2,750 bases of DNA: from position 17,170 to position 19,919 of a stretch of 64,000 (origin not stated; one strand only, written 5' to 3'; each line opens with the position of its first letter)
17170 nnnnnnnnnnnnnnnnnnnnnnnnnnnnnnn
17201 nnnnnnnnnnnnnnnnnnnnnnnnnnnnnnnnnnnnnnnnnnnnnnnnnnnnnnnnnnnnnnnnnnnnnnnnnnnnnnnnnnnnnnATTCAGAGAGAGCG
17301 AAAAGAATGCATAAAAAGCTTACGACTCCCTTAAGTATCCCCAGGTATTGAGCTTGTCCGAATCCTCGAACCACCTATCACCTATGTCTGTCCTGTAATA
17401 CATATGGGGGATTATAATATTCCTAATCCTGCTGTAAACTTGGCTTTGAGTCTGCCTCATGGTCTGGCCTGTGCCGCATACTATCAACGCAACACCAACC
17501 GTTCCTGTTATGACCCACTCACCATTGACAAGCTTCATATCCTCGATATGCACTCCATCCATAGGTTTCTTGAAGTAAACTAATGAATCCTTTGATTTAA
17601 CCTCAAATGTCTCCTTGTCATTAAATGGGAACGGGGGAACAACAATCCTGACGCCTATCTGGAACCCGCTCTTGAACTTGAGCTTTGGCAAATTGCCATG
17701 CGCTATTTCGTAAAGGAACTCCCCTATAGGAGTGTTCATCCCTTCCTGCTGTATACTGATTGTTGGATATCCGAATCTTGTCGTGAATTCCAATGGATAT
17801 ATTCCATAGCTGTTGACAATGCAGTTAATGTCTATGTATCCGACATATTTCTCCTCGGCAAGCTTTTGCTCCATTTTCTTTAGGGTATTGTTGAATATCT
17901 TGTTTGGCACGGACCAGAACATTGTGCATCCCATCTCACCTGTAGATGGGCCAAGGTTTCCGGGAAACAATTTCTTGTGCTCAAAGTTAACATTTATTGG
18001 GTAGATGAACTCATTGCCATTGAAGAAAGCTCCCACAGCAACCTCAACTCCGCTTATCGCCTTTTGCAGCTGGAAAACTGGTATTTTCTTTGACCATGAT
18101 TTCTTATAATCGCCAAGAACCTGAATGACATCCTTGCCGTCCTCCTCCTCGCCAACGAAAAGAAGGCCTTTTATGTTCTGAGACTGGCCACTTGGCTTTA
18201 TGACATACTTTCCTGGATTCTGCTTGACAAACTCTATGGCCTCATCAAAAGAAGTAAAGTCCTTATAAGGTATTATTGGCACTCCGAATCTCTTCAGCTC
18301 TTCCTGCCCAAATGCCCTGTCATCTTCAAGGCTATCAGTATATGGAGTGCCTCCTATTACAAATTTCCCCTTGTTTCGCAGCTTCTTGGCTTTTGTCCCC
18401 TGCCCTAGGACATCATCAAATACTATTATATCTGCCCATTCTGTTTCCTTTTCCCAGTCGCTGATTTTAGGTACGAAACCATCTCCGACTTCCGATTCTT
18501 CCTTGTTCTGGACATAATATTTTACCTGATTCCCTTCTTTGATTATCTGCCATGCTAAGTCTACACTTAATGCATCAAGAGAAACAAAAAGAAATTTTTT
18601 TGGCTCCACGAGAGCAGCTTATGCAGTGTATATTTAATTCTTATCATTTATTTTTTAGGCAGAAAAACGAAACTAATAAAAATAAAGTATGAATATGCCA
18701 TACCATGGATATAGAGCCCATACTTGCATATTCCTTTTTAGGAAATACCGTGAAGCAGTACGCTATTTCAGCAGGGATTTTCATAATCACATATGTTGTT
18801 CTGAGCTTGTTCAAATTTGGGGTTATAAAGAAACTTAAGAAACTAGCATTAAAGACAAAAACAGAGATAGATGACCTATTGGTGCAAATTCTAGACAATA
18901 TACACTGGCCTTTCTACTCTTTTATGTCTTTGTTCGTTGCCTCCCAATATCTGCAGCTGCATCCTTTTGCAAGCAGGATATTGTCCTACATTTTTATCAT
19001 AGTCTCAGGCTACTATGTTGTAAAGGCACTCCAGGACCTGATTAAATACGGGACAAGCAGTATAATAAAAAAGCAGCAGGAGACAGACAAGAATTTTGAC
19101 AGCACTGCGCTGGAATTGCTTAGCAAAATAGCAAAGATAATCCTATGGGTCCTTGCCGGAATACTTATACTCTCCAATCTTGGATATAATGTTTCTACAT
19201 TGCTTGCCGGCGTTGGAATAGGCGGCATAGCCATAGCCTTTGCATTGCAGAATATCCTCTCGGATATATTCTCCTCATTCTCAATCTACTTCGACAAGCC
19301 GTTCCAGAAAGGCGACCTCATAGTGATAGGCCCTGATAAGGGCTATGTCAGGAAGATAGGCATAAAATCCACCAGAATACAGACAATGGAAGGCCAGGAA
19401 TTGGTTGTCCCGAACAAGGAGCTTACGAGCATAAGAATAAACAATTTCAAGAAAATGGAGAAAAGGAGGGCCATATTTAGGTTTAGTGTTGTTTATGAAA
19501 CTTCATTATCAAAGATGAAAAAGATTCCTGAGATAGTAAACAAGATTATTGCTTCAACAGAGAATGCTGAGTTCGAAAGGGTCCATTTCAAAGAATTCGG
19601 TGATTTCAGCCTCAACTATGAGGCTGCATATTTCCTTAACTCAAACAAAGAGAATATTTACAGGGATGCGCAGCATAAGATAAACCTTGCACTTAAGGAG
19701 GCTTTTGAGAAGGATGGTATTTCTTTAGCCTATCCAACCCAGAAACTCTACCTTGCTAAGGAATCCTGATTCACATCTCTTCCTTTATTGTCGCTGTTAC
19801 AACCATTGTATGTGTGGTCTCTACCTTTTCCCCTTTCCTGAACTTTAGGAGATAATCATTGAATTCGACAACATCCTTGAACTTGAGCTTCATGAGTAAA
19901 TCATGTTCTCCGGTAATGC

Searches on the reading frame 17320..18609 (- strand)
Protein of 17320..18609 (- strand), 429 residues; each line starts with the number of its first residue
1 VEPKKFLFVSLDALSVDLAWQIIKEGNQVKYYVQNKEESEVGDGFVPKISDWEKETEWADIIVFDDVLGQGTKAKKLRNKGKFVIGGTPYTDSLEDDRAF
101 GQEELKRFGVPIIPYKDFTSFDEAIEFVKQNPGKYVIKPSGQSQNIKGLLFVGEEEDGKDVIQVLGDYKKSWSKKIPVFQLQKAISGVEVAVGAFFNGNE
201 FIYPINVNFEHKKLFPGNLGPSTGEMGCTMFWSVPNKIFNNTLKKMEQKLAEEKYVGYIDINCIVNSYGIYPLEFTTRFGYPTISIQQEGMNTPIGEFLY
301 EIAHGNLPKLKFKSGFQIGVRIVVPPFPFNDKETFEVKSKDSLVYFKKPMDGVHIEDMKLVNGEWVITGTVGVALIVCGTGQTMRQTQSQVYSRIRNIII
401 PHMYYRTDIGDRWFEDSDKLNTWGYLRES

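Call 31: search_protein_families(library=pfam, proteins=[window:17320-18609:-], max_evalue=0.00001)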
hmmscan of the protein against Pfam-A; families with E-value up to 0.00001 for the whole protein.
window:17320-18609:- (429 aa): 2 families
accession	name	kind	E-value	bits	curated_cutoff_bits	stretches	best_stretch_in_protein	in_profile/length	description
PF01071.24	GARS_A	-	3.4e-16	60.1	27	1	98-282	3-192/194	Phosphoribosylglycinamide synthetase, ATP-grasp (A) domain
PF02843.22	GARS_C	-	1.3e-06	29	34.8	1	360-412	42-92/92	Phosphoribosylglycinamide synthetase, C domain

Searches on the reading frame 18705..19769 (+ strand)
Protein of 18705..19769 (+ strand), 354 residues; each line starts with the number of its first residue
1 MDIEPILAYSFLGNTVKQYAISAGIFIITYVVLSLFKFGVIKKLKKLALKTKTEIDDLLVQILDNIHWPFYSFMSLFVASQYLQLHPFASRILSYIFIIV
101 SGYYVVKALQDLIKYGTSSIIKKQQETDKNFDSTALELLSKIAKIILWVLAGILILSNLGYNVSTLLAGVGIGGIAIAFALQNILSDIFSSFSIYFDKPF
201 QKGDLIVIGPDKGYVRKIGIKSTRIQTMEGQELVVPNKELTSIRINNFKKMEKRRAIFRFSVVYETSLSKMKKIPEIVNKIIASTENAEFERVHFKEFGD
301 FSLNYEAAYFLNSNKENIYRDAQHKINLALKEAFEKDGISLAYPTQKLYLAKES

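Call 31: search_protein_families(library=pfam, proteins=[window:18705-19769:+], max_evalue=0.00001)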
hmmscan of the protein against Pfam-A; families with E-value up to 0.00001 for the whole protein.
window:18705-19769:+ (354 aa): 3 families
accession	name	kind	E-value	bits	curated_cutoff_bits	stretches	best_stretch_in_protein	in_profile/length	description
PF00924.24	MS_channel_2nd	-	8.3e-20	71.1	20.2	1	183-249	1-67/68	Mechanosensitive ion channel, beta-domain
PF21088.3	MS_channel_1st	-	2.2e-11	44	23.1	1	141-182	1-42/42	Mechanosensitive ion channel, transmembrane helices 2/3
PF21082.3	MS_channel_3rd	-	1.9e-10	41.5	21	1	258-340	3-87/88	Mechanosensitive ion channel MscS, C-terminal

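Call 68: find_homologous_proteins(query=window:18705-19769:+, max_evalue=1e-20)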
Query window:18705-19769:+ (354 aa): 5093 proteins with E <= 1e-20 among 8000 candidates; the best 120 are listed.
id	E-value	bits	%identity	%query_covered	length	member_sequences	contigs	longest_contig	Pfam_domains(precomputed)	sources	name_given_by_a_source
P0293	8.8e-145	500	100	67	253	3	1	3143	PF21088.3,PF00924.25,PF21082.3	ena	-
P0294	3.7e-127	442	58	98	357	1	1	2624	PF21088.3,PF00924.25,PF21082.3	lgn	-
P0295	2.0e-125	436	59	96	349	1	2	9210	PF21088.3,PF00924.25,PF21082.3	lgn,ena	-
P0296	1.8e-124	433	55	99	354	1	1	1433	PF21088.3,PF00924.25,PF21082.3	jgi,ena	-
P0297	5.9e-124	432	56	99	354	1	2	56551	PF21088.3,PF00924.25,PF21082.3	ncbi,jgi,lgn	-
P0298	1.0e-123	431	57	99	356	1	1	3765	PF21088.3,PF00924.25,PF21082.3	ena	-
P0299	3.7e-123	429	56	99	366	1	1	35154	PF21088.3,PF00924.25,PF21082.3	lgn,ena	-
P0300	3.8e-123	429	56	99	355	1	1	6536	PF21088.3,PF00924.25,PF21082.3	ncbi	-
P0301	1.3e-122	427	55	100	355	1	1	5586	PF21088.3,PF00924.25,PF21082.3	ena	-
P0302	3.3e-122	426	57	98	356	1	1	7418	PF21088.3,PF00924.25,PF21082.3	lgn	-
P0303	7.1e-122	425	54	99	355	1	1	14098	PF21088.3,PF00924.25,PF21082.3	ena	-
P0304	2.0e-121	423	55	99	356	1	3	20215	PF21088.3,PF00924.25,PF21082.3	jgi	-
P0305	2.1e-121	423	57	98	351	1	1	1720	PF21088.3,PF00924.25,PF21082.3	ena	-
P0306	3.9e-121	422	56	99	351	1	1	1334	PF21088.3,PF00924.25,PF21082.3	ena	-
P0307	5.4e-121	422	56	98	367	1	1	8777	PF21088.3,PF00924.25,PF21082.3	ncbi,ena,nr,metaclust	ncbi:hypothetical protein AMJ49_05180 [Parcubacteria bacterium DG_74_2]|nr:MAG: hypothetical protein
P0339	9.7e-119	415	52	99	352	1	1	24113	PF21088.3,PF00924.25,PF21082.3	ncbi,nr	ncbi:mechanosensitive ion channel family protein [Candidatus Woesearchaeota archaeon]|nr:mechanosens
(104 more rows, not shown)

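Call 69: find_encoding_contigs(protein=P0339, flank=400, max_places=1)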
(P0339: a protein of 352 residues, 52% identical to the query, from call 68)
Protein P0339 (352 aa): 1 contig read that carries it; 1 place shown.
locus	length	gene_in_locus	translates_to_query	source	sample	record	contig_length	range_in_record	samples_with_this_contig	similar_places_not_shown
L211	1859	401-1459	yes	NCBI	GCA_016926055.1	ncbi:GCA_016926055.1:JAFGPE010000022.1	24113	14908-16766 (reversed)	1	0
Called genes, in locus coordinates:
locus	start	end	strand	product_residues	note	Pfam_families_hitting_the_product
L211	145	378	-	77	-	-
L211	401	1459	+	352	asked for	PF21088:MS_channel_1st, PF00924:MS_channel_2nd, PF21082:MS_channel_3rd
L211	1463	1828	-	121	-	-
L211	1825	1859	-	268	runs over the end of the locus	PF04909:Amidohydro_2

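Call 70: find_encoding_contigs(protein=P0297, flank=400, max_places=1)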
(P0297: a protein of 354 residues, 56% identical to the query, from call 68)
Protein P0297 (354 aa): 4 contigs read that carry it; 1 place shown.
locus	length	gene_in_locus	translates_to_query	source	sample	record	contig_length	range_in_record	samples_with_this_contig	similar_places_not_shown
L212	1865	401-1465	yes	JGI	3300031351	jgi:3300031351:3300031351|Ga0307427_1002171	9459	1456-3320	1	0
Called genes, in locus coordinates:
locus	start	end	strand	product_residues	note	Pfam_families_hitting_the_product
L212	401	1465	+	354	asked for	PF21088:MS_channel_1st, PF00924:MS_channel_2nd, PF21082:MS_channel_3rd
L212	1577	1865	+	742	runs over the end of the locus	PF17191:RecG_wedge, PF01336:tRNA_anti-codon, PF00270:DEAD, PF04851:ResIII, PF00271:Helicase_C, PF22590:Cas3-like_C_2 (weak), PF19833:RecG_dom3_C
